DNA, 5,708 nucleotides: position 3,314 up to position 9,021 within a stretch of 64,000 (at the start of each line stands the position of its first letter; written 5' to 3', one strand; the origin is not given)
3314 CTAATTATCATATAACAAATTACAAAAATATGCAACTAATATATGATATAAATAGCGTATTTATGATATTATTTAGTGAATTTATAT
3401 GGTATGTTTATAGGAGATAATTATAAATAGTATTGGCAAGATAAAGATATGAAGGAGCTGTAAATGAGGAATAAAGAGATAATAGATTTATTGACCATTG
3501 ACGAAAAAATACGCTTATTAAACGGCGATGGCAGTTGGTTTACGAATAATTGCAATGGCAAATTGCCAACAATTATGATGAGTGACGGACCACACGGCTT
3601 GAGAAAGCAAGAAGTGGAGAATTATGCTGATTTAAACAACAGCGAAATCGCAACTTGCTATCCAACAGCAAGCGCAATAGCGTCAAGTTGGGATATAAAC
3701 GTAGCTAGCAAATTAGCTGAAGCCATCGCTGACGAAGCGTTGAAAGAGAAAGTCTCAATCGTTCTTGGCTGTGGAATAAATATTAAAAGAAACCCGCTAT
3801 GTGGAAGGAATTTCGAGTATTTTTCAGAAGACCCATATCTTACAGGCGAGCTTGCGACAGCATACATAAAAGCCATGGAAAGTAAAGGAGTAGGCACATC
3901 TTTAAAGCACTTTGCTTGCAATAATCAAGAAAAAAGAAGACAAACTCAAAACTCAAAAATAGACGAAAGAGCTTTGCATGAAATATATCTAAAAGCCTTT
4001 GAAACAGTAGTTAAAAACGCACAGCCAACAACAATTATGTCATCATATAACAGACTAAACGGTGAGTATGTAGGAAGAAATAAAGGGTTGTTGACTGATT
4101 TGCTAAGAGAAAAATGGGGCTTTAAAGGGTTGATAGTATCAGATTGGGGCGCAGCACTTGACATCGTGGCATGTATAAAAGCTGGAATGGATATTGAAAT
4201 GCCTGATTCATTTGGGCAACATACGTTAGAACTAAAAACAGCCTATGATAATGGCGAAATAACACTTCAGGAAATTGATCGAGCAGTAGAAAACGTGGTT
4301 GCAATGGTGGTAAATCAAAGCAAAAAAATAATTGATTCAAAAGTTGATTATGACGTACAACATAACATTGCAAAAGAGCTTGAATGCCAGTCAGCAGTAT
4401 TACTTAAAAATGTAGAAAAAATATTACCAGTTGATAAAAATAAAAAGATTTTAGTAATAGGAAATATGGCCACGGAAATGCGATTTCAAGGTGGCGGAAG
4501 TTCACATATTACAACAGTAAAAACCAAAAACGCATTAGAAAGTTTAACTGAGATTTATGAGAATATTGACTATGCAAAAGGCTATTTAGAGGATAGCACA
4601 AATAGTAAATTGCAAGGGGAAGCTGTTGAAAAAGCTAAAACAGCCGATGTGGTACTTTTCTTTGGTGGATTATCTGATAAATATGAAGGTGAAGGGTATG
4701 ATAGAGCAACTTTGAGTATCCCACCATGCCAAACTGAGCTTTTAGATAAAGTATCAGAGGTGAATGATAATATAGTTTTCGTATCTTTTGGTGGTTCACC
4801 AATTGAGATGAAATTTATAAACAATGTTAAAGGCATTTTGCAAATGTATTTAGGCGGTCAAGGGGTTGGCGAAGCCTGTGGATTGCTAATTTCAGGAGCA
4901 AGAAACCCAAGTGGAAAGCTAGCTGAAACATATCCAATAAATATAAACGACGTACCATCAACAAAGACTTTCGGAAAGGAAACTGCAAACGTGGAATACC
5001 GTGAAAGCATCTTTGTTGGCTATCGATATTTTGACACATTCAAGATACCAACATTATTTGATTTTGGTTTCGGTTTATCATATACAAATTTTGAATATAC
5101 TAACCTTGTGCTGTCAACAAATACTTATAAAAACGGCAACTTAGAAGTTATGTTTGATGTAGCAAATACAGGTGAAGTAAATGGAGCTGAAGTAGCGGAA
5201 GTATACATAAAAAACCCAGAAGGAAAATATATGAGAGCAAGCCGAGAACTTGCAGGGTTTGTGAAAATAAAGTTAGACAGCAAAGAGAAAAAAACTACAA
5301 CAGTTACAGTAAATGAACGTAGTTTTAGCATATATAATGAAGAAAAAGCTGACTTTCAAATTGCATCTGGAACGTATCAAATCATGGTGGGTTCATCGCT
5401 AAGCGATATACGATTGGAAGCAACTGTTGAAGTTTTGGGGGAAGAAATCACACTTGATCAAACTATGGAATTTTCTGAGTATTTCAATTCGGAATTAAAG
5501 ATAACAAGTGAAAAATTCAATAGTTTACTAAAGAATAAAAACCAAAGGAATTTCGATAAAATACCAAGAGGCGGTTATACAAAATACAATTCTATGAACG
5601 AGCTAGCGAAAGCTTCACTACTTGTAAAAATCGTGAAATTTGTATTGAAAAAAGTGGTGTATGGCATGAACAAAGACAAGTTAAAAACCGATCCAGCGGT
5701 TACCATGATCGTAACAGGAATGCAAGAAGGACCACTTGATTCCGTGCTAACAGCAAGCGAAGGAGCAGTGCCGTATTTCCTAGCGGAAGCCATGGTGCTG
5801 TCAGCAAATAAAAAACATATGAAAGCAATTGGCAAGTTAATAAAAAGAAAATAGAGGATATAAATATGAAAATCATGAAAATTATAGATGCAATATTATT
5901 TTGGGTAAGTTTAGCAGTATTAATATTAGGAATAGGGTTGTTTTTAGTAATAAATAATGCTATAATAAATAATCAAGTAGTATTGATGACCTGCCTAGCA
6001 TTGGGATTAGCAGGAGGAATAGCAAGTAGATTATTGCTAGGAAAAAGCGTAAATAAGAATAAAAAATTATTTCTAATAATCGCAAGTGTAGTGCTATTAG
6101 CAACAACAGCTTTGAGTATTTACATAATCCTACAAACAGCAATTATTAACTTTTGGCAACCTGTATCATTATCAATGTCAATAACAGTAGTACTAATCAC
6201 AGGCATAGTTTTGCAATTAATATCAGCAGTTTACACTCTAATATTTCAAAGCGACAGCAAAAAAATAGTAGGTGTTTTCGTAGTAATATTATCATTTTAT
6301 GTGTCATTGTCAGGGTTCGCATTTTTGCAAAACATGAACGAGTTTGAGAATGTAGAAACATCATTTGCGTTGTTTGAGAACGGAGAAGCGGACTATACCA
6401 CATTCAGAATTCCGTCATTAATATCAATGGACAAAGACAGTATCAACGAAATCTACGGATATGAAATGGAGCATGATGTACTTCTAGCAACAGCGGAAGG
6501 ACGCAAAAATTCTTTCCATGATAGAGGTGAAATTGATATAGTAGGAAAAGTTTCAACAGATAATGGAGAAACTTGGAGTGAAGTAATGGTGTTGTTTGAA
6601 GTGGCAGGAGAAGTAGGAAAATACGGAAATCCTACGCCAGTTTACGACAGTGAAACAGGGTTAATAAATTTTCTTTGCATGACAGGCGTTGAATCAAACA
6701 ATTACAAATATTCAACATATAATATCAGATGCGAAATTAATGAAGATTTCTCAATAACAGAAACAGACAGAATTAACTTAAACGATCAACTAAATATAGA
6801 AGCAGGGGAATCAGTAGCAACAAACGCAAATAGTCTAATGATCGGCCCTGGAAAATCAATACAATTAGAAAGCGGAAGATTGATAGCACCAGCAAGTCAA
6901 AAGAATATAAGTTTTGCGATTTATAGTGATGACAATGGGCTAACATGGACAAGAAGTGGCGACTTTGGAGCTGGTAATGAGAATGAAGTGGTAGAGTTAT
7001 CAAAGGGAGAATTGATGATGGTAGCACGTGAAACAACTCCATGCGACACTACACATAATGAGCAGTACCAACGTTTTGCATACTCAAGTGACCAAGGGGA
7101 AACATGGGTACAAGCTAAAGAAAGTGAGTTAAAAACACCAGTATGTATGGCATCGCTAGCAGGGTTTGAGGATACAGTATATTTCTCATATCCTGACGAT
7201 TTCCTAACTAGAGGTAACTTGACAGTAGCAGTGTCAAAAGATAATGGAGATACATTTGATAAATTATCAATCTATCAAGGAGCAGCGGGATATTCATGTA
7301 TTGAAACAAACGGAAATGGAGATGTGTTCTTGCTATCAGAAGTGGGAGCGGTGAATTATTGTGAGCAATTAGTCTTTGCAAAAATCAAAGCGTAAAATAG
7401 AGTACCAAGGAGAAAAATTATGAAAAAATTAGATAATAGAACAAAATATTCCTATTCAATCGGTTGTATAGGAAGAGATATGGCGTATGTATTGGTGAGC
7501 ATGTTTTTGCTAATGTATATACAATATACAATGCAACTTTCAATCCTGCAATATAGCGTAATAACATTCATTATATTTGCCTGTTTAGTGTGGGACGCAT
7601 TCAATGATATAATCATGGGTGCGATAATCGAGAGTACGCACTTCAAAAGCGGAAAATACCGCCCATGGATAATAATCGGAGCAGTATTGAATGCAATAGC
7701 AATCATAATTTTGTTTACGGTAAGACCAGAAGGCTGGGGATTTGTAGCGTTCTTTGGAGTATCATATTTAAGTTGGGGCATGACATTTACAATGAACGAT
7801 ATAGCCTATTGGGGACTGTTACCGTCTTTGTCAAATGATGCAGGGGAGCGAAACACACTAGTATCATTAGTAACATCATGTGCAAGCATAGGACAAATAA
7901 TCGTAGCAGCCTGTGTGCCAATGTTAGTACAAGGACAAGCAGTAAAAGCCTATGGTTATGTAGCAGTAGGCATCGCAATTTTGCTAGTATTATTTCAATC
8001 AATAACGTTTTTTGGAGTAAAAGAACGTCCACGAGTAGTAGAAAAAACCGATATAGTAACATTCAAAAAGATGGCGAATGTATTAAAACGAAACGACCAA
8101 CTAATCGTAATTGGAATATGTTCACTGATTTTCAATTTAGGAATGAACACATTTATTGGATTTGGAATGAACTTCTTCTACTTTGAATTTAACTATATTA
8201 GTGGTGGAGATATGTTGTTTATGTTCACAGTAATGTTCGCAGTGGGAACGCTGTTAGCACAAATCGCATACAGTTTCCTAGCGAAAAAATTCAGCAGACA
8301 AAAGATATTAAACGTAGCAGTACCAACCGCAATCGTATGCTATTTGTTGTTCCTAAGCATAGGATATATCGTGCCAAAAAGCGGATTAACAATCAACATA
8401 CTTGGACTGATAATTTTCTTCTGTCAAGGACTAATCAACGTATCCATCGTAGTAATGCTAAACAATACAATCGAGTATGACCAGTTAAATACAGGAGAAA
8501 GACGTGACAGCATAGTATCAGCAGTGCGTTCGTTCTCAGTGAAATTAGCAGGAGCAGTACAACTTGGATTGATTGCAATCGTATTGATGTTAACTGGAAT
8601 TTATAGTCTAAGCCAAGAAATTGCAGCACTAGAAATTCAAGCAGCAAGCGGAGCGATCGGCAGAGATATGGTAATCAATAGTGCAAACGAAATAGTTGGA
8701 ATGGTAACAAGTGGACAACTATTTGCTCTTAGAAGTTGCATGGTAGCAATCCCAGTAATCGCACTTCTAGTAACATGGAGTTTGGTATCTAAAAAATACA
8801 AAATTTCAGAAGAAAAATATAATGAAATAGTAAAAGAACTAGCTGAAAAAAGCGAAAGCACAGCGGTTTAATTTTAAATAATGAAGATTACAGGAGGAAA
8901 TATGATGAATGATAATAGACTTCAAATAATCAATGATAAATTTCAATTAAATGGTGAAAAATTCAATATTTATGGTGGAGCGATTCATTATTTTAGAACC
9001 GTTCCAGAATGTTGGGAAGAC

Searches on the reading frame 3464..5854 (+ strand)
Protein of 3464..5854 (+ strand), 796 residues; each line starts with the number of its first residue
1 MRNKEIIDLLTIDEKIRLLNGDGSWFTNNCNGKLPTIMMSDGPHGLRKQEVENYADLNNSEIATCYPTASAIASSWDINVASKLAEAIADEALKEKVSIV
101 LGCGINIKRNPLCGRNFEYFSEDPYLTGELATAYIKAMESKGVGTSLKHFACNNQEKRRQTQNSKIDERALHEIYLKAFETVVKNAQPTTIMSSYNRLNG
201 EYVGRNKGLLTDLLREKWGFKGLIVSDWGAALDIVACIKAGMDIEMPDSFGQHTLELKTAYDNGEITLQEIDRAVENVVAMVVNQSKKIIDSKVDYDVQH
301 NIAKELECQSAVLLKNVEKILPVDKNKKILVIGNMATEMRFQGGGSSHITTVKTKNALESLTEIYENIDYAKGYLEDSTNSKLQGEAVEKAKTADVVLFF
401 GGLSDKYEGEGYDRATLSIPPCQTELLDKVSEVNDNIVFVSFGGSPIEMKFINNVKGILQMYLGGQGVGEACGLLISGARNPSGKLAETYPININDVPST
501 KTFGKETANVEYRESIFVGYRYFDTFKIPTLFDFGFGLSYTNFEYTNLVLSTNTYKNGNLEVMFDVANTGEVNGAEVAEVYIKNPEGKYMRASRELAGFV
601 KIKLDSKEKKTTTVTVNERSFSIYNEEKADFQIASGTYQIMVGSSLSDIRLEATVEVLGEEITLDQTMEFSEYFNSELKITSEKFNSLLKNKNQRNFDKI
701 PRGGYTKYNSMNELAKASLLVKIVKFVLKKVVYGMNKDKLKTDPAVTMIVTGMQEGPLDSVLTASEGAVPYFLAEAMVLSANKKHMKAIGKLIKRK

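Call 126: search_protein_families(library=pfam, proteins=[window:3464-5854:+], max_evalue=0.00001)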
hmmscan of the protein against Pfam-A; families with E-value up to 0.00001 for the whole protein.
window:3464-5854:+ (796 aa): 3 families
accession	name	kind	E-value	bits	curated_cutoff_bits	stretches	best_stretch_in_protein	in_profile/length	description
PF01915.27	Glyco_hydro_3_C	-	2.8e-43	148.6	31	1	312-540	2-200/200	Glycosyl hydrolase family 3 C-terminal domain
PF00933.27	Glyco_hydro_3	-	4.6e-38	131.8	27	1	62-279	82-314/316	Glycosyl hydrolase family 3 N terminal domain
PF14310.12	Fn3-like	-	1.5e-17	63.9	25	1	576-645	1-70/71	Fibronectin type III-like domain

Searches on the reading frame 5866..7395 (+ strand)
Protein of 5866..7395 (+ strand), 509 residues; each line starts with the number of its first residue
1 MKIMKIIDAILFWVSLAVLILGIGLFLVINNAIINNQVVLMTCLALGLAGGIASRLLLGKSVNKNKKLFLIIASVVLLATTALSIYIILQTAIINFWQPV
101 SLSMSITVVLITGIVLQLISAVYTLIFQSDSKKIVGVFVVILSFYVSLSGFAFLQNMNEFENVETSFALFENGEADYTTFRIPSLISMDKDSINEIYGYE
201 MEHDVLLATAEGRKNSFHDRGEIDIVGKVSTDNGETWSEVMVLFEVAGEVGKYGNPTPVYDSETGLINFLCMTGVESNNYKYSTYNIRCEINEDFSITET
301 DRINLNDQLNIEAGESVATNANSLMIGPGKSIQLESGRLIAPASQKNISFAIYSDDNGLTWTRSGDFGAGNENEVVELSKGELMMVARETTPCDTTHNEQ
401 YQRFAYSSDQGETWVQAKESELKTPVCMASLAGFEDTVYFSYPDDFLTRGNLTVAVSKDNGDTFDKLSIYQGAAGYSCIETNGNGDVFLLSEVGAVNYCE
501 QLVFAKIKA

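Call 126: search_protein_families(library=pfam, proteins=[window:5866-7395:+], max_evalue=0.00001)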
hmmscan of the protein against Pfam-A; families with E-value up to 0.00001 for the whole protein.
window:5866-7395:+ (509 aa): 4 families
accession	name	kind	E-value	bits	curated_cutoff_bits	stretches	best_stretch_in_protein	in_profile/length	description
PF13088.12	BNR_2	-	7.4e-21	75.2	31.4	1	206-487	3-275/277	BNR repeat-like domain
PF13859.12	BNR_3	-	9.7e-14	51.9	27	1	204-417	9-213/308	BNR repeat-like domain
PF02012.26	BNR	-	4.9e-10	38.3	27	0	229-238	2-11/12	BNR/Asp-box repeat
PF24316.1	Tli3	-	6e-06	27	27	0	390-418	74-102/129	T6SS Tli3 immunity protein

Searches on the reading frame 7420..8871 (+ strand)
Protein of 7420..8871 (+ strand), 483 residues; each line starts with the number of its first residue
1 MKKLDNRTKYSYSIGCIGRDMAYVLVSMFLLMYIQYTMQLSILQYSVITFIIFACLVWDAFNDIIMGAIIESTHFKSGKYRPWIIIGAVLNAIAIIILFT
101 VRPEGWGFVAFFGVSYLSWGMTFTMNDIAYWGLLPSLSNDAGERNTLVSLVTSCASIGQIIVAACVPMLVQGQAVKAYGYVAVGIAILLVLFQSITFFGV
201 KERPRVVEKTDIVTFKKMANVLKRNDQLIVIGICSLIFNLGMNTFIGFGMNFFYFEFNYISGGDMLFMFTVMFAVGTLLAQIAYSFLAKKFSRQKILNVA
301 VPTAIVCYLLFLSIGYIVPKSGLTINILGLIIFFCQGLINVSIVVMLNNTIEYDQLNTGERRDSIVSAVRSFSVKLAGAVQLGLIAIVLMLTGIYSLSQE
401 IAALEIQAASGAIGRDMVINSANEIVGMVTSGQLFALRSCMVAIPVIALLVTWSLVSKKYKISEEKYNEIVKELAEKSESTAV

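Call 126: search_protein_families(library=pfam, proteins=[window:7420-8871:+], max_evalue=0.00001)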
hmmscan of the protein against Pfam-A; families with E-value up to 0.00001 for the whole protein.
window:7420-8871:+ (483 aa): 2 families
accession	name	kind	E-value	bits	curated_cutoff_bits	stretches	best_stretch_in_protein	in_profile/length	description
PF13347.12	MFS_2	-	6.1e-47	160.6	27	1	11-451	1-415/427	MFS/sugar transport protein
PF07690.21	MFS_1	-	4.3e-10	39.5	33.4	1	21-378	10-343/347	Major Facilitator Superfamily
